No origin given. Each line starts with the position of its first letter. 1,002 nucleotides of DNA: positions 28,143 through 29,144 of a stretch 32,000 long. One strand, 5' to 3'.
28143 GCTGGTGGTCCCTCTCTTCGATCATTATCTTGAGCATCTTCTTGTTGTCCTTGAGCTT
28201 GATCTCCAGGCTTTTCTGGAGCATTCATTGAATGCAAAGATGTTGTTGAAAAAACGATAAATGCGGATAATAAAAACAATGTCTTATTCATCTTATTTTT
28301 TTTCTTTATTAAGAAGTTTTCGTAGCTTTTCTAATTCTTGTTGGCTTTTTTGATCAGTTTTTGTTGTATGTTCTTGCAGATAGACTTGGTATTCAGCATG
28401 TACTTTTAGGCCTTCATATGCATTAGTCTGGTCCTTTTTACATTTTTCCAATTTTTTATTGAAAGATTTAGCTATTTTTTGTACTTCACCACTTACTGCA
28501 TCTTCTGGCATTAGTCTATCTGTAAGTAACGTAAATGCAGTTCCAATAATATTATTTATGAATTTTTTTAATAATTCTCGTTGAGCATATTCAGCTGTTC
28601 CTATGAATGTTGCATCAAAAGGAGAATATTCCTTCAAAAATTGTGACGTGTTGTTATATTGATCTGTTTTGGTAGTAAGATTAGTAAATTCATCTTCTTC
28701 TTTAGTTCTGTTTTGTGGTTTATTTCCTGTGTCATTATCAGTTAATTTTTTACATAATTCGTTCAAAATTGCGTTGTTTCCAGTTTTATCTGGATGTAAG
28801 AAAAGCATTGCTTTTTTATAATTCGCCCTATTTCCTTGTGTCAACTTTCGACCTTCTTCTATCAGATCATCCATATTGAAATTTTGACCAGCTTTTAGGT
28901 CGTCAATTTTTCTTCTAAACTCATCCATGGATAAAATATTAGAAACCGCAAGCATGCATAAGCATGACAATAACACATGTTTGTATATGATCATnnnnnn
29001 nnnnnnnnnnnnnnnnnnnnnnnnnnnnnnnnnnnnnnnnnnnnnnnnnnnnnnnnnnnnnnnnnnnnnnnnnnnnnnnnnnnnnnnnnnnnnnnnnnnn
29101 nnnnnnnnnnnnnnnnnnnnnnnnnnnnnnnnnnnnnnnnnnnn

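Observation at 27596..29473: ybeY-coupled operon of three exported unknown proteins, the middle one with a J-domain-like HPD motif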

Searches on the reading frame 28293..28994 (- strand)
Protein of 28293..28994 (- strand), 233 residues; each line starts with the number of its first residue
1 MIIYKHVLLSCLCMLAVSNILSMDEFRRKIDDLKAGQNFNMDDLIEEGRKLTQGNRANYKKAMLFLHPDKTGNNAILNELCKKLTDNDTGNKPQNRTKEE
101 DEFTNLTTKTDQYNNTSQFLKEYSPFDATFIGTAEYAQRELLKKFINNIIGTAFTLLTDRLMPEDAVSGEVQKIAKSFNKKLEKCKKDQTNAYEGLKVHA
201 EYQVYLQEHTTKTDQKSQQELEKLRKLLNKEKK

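Call 3: search_protein_families(library=pfam, proteins=[window:28293-28994:-], max_evalue=1)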
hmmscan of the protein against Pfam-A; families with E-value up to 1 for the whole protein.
window:28293-28994:- (233 aa): 0 families

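Call 5: find_encoding_contigs(protein=window:28293-28994:-, flank=10000, max_places=10)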
Protein window:28293-28994:- (233 aa): 2 contigs read that carry it; 1 place shown.
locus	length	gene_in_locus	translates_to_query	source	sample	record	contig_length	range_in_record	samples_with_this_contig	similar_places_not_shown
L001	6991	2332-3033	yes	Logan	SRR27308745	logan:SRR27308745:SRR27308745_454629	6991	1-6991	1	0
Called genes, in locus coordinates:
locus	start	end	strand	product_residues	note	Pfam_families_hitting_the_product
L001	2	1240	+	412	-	?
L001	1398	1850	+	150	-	PF02130:YbeY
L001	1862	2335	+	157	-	-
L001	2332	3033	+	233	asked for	-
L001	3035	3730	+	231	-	-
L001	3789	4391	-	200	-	PF01330:RuvA_N (weak), PF00633:HHH (faint), PF14520:HHH_5, PF07499:RuvA_C (faint)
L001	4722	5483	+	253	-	-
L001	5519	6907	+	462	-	PF10396:TrmE_N, PF00009:GTP_EFTU (faint), PF00350:Dynamin_N (faint), PF12631:MnmE_helical, PF01926:MMR_HSR1, PF02421:FeoB_N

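Call 6: find_homologous_proteins(query=window:28293-28994:-, max_evalue=0.01)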
Query window:28293-28994:- (233 aa): 1 proteins with E <= 0.01 among 182 candidates.
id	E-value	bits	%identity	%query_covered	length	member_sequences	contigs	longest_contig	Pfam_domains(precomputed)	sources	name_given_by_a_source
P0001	7.0e-148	508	100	100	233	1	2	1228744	-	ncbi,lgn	-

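Call 7: list_cluster_members(proteins=[window:28293-28994:-, window:27596-28291:-, window:28991-29473:-, window:29476-29928:-, window:24419-25813:-])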
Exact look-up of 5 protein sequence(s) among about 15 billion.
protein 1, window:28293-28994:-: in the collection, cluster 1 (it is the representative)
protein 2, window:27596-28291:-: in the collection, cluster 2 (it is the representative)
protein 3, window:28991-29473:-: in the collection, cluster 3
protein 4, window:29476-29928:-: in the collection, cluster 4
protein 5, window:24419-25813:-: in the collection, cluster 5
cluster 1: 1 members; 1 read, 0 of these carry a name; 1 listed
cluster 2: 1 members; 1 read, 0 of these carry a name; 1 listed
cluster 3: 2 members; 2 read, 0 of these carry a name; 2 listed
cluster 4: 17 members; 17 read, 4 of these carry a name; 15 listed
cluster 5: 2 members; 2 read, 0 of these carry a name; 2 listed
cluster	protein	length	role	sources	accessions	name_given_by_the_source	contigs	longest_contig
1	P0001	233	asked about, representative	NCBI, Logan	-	-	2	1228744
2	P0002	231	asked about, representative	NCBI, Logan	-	-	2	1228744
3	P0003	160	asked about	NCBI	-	-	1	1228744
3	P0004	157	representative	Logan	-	-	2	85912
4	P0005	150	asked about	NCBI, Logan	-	-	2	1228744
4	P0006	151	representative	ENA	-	-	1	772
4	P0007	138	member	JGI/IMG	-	rRNA maturation RNase YbeY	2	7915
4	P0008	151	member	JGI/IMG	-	probable rRNA maturation factor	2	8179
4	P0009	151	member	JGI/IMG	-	rRNA maturation RNase YbeY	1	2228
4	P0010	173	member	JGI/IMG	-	rRNA maturation RNase YbeY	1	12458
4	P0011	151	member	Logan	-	-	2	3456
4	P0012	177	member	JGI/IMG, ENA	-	-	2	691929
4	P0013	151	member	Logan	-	-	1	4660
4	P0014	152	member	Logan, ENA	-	-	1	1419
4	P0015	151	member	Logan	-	-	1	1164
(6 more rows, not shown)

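Call 18: find_homologous_proteins(query=A2, max_evalue=0.001)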
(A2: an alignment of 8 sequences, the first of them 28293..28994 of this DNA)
Query A2 (8 sequences) (233 aa, profile of the alignment): 3 proteins with E <= 0.001 among 8000 candidates.
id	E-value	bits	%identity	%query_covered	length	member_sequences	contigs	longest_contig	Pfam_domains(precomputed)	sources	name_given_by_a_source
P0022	7.2e-58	215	42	12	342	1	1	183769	-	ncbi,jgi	-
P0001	1.9e-40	158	100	100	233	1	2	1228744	-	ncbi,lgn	-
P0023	6.4e-10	57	36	14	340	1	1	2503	-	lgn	-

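Call 29: search_protein_representatives(protein=window:28293-28994:-)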
Query: 233 residues. Proteins with E-value up to 0.001 (for the whole library): 13; up to 1e-10: 5; up to 1e-30: 2. The best 13 are listed.
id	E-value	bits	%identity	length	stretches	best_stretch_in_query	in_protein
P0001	2.2e-148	508.0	100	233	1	1-233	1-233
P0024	1.6e-38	149.1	41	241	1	1-233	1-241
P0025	2.3e-30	122.4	37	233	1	6-231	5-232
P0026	8.3e-18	81.4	36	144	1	41-177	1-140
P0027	6.0e-11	59.0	32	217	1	12-227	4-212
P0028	3.4e-10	56.5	31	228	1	5-231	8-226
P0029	3.0e-08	50.1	29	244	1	2-227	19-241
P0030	1.7e-06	44.4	25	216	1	50-225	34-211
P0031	1.9e-06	44.3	27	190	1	20-187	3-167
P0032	4.9e-06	42.9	25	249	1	25-226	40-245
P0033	2.6e-05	40.5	25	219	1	24-231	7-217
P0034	3.3e-04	36.9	25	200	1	23-223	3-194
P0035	6.8e-04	35.9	27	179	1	6-164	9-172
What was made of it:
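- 28293..28994 (-): P2, 233 aa: signal peptide, minimal J-like domain, disordered linker, then long helices. 12 full-length relatives found by exhaustive phmmer (call 29).
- Tried and rejected: Only the exhaustive phmmer search found the family (call 29).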

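Call 31: search_solved_structures(query=A4, max_evalue=10, show_alignments=2)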
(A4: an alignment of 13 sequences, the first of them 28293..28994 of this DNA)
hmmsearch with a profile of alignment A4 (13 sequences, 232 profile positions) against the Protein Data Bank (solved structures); distinct sequences matched with E-value up to 10: 46.
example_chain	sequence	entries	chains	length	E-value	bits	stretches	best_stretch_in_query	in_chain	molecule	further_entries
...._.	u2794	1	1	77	0.00015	24.6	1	57-98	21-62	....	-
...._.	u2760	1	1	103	0.00033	23.5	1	57-97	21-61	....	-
5nro_B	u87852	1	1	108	0.00034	23.4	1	57-97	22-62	Chaperone protein DnaJ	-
1xbl_A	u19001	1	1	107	0.00036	23.4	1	57-97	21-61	DNAJ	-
1iur_A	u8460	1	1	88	0.0012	21.7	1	41-96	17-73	KIAA0730 protein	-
2lo1_A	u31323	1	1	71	0.0017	21.1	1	57-88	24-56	DnaJ homolog subfamily A member 1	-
2m6y_A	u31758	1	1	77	0.0019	21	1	57-88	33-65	DnaJ homolog subfamily A member 1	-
8e2o_A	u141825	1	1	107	0.0035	20.1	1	57-90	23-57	Isoform 2 of DnaJ homolog subfamily A member 1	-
2dmx_A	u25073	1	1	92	0.004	19.9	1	57-96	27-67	DnaJ homolog subfamily B member 8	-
1xi5_J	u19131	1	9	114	0.0072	19.1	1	57-92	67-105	Auxilin J-domain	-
1nz6_A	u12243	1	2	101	0.0076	19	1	57-93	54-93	Auxilin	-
2ej7_A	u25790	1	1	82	0.0085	18.9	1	57-91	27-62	HCG3 gene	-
2n04_A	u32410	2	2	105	0.0086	18.9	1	57-89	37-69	DnaJ homolog subfamily C member 5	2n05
2ctw_A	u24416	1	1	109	0.0091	18.8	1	57-89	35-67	DnaJ homolog subfamily C member 5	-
2och_A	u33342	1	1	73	0.011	18.5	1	57-93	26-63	Hypothetical protein dnj-12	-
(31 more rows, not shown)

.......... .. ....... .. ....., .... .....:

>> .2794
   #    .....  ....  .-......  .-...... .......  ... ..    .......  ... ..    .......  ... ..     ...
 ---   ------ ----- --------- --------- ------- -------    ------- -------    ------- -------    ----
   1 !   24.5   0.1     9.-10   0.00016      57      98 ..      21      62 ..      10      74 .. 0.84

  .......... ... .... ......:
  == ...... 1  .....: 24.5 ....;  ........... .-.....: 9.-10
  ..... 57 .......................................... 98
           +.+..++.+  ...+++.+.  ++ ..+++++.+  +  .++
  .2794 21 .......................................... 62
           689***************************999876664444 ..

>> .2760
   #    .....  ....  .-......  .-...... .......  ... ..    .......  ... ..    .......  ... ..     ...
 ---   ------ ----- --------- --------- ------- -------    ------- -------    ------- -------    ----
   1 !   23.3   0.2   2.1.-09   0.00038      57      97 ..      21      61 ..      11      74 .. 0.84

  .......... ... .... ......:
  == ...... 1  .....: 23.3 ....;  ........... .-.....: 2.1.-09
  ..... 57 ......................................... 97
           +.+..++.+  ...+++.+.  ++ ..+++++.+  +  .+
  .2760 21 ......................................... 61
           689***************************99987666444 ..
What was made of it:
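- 28737..28874 (-): J-like region of P2, residues 41-86: helix 41-52, helix II 56-66, HPDK loop 67-70 (window 28796-28785), helix III 75-86. Family profile against PDB sequences: top hits are J domains, with E. coli DnaJ residues 21-62 at E=1.5e-4 (call 31).
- On J domain (PF00226): The HMM alignment of the family profile to E. coli DnaJ 21-62 pairs kknykkialllHPDk with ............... (call 31).
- Profile against PDB sequences: the top 18 hits, and most of the 46 hits listed, are J domains, best E=1.5e-4 (call 31).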

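Call 32: search_protein_families(library=pfam, alignment_id=A4, max_evalue=10)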
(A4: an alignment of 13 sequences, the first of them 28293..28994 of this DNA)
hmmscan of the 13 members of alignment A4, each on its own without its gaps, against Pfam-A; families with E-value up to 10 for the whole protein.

A. member 1, window:28293-28994:- (233 aa): 0 families

B. families by the number of members that match (of 13 scanned): 46 families (the first 25 are shown)
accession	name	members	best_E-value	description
PF00226.36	DnaJ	9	1.3e-05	DnaJ domain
PF20990.2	DUF2207_C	2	0.81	Predicted membrane protein (DUF2207) C-terminal domain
PF17872.7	AAA_lid_10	1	0.0012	AAA lid domain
PF13012.11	MitMem_reg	1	0.0053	Maintenance of mitochondrial structure and function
PF06103.16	DUF948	1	0.017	Bacterial protein of unknown function (DUF948)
PF15454.11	LAMTOR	1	0.021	Late endosomal/lysosomal adaptor and MAPK and MTOR activator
PF07996.16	T4SS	1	0.022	Type IV secretion system proteins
PF14511.12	RE_EcoO109I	1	0.023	Type II restriction endonuclease EcoO109I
PF09548.15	Spore_III_AB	1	0.026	Stage III sporulation protein AB (spore_III_AB)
PF00009.33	GTP_EFTU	1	0.027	Elongation factor Tu GTP binding domain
PF20667.3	Sec10_N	1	0.031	Exocyst complex component Sec10, N-terminal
PF12725.13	DUF3810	1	0.032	Protein of unknown function (DUF3810)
PF00563.25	EAL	1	0.034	EAL domain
PF04977.20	DivIC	1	0.044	Septum formation initiator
PF19260.4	DUF5903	1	0.045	Family of unknown function (DUF5903)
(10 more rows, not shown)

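Call 37: predict_structure(alignment_id=A3)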
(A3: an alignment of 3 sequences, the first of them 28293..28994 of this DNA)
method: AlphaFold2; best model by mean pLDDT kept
length: 233 residues; sequences in the alignment: 3
mean_pLDDT: 51.1   pTM: 0.47
mean pLDDT of the five models: 51.1, 41.5, 41.1, 39.3, 39.0
residues with pLDDT >= 90: 0; 70-90: 8; 50-70: 129; < 50: 96
segments of 3 or more residues with pLDDT < 50: 1-3, 52-54, 68-70, 88-96, 116-172, 188-193, 211-213, 216-218, 227-233
pLDDT, mean of each block of 10 residues (from residue 1): 54 67 71 62 56 54 52 58 51 46 60 48 34 34 44 38 38 53 52 50 56 50 51 36
secondary structure, 60 per line:
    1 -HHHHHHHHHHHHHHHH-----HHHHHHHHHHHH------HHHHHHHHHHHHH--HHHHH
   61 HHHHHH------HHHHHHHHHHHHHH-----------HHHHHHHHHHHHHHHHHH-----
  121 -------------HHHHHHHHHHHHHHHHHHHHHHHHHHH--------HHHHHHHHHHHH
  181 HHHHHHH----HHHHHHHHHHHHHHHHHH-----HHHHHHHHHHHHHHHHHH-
elements in order: H2-17 H23-34 H41-53 H56-66 H73-86 H98-115 H134-160 H169-187 H192-209 H215-232
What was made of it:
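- Tried and rejected: The first AF2 run with a 3-sequence alignment was too poor to use, at pLDDT 51 (call 37).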

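Call 45: predict_structure(alignment_id=A4)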
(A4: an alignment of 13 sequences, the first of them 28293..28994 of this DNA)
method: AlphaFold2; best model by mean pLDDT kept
length: 233 residues; sequences in the alignment: 13
mean_pLDDT: 70.8   pTM: 0.34
mean pLDDT of the five models: 70.8, 70.6, 67.9, 63.5, 63.2
residues with pLDDT >= 90: 10; 70-90: 122; 50-70: 85; < 50: 16
segments of 3 or more residues with pLDDT < 50: 88-93, 159-162, 164-166
pLDDT, mean of each block of 10 residues (from residue 1): 62 65 83 82 84 78 79 79 65 51 71 70 56 59 59 53 52 66 72 78 84 90 90 68
secondary structure, 60 per line:
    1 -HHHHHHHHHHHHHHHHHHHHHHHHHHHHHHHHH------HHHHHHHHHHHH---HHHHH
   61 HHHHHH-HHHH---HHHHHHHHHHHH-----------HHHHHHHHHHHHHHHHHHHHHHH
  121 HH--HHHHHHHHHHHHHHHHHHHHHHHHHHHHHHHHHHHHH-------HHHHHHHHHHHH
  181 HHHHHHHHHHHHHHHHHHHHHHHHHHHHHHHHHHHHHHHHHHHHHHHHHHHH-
elements in order: H2-34 H41-52 H56-66 H68-71 H75-86 H98-122 H125-161 H169-232
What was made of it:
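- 28293..28994 (-): AF2 mean pLDDT 70.8 (call 45).
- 28737..28874 (-): AF2 secondary structure, pLDDT about 80 (call 45).
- On J domain (PF00226): AF2 puts it between helices 56-66 and 75-86 (call 45). AF2 (pLDDT about 80 over residues 21-80) gives helix, helix II, HPD loop, helix III in the right order, with no helix IV (call 45).
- AF2 places helices on both sides of HPDK with pLDDT about 80 (call 45). The motif sits between two predicted helices as in J domains (call 45).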

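Call 47: fold_search(model_id=the predicted structure, library=pdb)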
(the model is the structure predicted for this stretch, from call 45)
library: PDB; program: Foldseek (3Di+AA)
matches with E <= 10: 14; with E <= 0.001: 0
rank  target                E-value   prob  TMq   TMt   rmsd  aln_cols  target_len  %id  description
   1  6y4l_A                2.6e+00  0.06  0.14  0.13  15.6       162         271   15  Crystal structure of human ER membrane protein complex subunits EMC2 and EMC9 (released 2020-05-27)
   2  8th8_J                4.2e+00  0.06  0.22  0.14  56.5       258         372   17  Linker domain of Nexin-dynein regulatory complex from Tetrahymena thermophila (released 2023-09-20)
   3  9fn1                  4.4e+00  0.04  0.15  0.22  41.7       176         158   10  360 A Loki CHMP4-7 rods (released 2025-04-16)
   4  3s63_A                5.0e+00  0.05  0.13  0.25   8.9        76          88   12  Saposin-like protein Na-SLP-1 (released 2012-01-18)
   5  9fqr_H9               5.9e+00  0.06  0.24  0.04  43.6       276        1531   13  96-nm repeat of axonemal doublet microtubules from bovine sperm (released 2025-03-26)
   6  3s63_B                6.3e+00  0.06  0.13  0.26   8.9        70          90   13  Saposin-like protein Na-SLP-1 (released 2012-01-18)
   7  4tx5_A                6.3e+00  0.03  0.12  0.16  23.0       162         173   11  Crystal structure of Smac-DIABLO (in space group P65) (released 2015-07-15)
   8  9van_D                6.7e+00  0.04  0.15  0.10  18.1       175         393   10  Cryo-EM structure of human full length KICSTOR complex (state 2) (released 2025-11-12)
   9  2gyq_A                7.1e+00  0.03  0.12  0.16  10.5        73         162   11  YcfI, a putative structural protein from Rhodopseudomonas palustris. (released 2006-06-13)
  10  8i79_J                7.9e+00  0.07  0.17  0.17   8.5        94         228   13  Cryo-EM structure of KCTD7 in complex with Cullin3 (released 2023-07-26)
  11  1wn0_C                8.4e+00  0.08  0.18  0.28   8.4        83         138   10  Crystal Structure of Histidine-containing Phosphotransfer Protein, ZmHP2, from maize (released 2005-01-25)
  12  1wn0_B                8.9e+00  0.06  0.19  0.31  10.6       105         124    8  Crystal Structure of Histidine-containing Phosphotransfer Protein, ZmHP2, from maize (released 2005-01-25)
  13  9jjv                  8.9e+00  0.03  0.12  0.07  12.6        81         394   16  Truncated RNF112, transition-like state (released 2025-04-23)
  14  6o6p_A                8.9e+00  0.02  0.15  0.17  17.5       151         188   13  Structure of the regulator FasR from Mycobacterium tuberculosis in complex with DNA (released 2020-03-11)

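Call 55: fold_search(model_id=the predicted structure, library=viral)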
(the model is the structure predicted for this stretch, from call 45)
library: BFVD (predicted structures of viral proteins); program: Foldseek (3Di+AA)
matches with E <= 10: 62; with E <= 0.001: 0
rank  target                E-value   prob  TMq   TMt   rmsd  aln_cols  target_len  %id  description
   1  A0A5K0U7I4            8.5e-01  0.23  0.25  0.12  20.1       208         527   13  Atlastin-2-like [Yasminevirus sp. GU-2018]
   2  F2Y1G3                1.0e+00  0.09  0.18  0.17  16.7       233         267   15  (no name in the UniProt tables at hand)
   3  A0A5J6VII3            1.4e+00  0.08  0.16  0.09  18.7       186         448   10  Uncharacterized protein [Megaviridae environmental sample]
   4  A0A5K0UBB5            1.5e+00  0.07  0.17  0.14  34.0       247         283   14  Putative t-snare protein [Yasminevirus sp. GU-2018]
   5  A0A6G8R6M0            1.8e+00  0.03  0.12  0.06  23.7       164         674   15  Serine/threonine kinase [Synechococcus phage S-H34]
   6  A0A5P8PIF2            2.7e+00  0.08  0.13  0.28  17.4       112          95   14  Uncharacterized protein [Bacillus phage 056SW001B]
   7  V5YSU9                3.9e+00  0.10  0.18  0.29  14.5       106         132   13  Uncharacterized protein [Pseudomonas phage PPpW-3]
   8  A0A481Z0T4            4.4e+00  0.07  0.25  0.12  17.9       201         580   11  AAA ATPase domain protein [Mimivirus LCMiAC01]
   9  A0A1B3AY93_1          4.4e+00  0.04  0.21  0.04  39.4       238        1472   14  Tape measure protein [Gordonia phage Bantam]
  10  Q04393                4.4e+00  0.04  0.16  0.19  26.2       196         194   15  Uncharacterized protein [Acholeplasma phage MV-L51]
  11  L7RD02                4.4e+00  0.02  0.14  0.14  22.9       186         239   13  Replication factor C large subunit [Acanthamoeba polyphaga moumouvirus]
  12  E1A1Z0                4.6e+00  0.04  0.12  0.20   9.8        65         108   17  Uncharacterized protein [Aeromonas phage phiAS5]
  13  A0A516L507            4.6e+00  0.03  0.14  0.10  33.5       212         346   15  (no name in the UniProt tables at hand)
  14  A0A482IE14            4.6e+00  0.03  0.10  0.05  15.9        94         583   14  (no name in the UniProt tables at hand)
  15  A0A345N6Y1            4.9e+00  0.08  0.18  0.33  13.3       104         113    9  (no name in the UniProt tables at hand)
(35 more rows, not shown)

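Call 56: find_encoding_contigs(protein=P0024, flank=6000, max_places=3)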
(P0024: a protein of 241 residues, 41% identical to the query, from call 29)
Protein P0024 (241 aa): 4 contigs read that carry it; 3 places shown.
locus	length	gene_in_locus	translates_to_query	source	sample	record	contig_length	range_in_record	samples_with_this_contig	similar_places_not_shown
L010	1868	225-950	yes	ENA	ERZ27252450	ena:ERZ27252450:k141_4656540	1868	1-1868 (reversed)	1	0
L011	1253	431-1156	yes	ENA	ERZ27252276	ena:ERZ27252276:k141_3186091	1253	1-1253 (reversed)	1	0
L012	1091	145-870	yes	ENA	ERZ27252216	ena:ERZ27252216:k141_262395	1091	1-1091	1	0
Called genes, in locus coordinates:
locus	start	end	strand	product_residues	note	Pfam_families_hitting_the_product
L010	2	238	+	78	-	?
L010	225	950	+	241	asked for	-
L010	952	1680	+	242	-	-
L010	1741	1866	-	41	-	?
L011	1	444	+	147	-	?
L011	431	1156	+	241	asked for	-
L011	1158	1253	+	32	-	?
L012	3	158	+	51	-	?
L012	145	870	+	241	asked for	-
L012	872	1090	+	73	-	?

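Call 57: find_encoding_contigs(protein=P0032, flank=6000, max_places=3)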
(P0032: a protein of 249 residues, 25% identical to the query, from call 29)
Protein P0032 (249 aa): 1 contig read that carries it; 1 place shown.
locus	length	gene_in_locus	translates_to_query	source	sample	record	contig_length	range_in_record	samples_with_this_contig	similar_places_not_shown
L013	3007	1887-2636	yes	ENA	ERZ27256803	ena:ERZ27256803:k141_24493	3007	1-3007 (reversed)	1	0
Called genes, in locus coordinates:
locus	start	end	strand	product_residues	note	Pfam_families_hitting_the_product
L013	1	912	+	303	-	?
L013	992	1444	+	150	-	PF02130:YbeY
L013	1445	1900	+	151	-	-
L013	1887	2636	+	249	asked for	PF00226:DnaJ (faint)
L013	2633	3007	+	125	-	?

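Call 58: find_encoding_contigs(protein=P0030, flank=6000, max_places=2)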
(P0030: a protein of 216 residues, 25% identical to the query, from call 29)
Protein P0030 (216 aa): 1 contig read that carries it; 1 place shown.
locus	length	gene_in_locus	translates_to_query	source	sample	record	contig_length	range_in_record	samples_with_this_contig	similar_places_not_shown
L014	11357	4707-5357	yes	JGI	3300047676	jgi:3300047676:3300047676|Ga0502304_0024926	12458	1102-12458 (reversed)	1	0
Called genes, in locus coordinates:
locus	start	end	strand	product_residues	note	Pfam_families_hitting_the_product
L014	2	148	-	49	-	?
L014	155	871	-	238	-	-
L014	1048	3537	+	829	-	PF00133:tRNA-synt_1, PF09334:tRNA-synt_1g, PF13603:tRNA-synt_1_2 (weak), PF08264:Anticodon_1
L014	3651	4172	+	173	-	PF02130:YbeY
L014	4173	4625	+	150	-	-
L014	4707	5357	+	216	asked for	-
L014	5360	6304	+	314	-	-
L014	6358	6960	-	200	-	PF01330:RuvA_N (faint), PF00633:HHH (faint), PF14520:HHH_5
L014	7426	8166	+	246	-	-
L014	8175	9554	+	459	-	PF10396:TrmE_N, PF12631:MnmE_helical, PF03193:RsgA_GTPase (faint), PF00009:GTP_EFTU (weak), PF00350:Dynamin_N (faint), PF01926:MMR_HSR1, PF02421:FeoB_N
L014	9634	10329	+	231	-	-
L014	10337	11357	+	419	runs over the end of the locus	PF04101:Glyco_tran_28_C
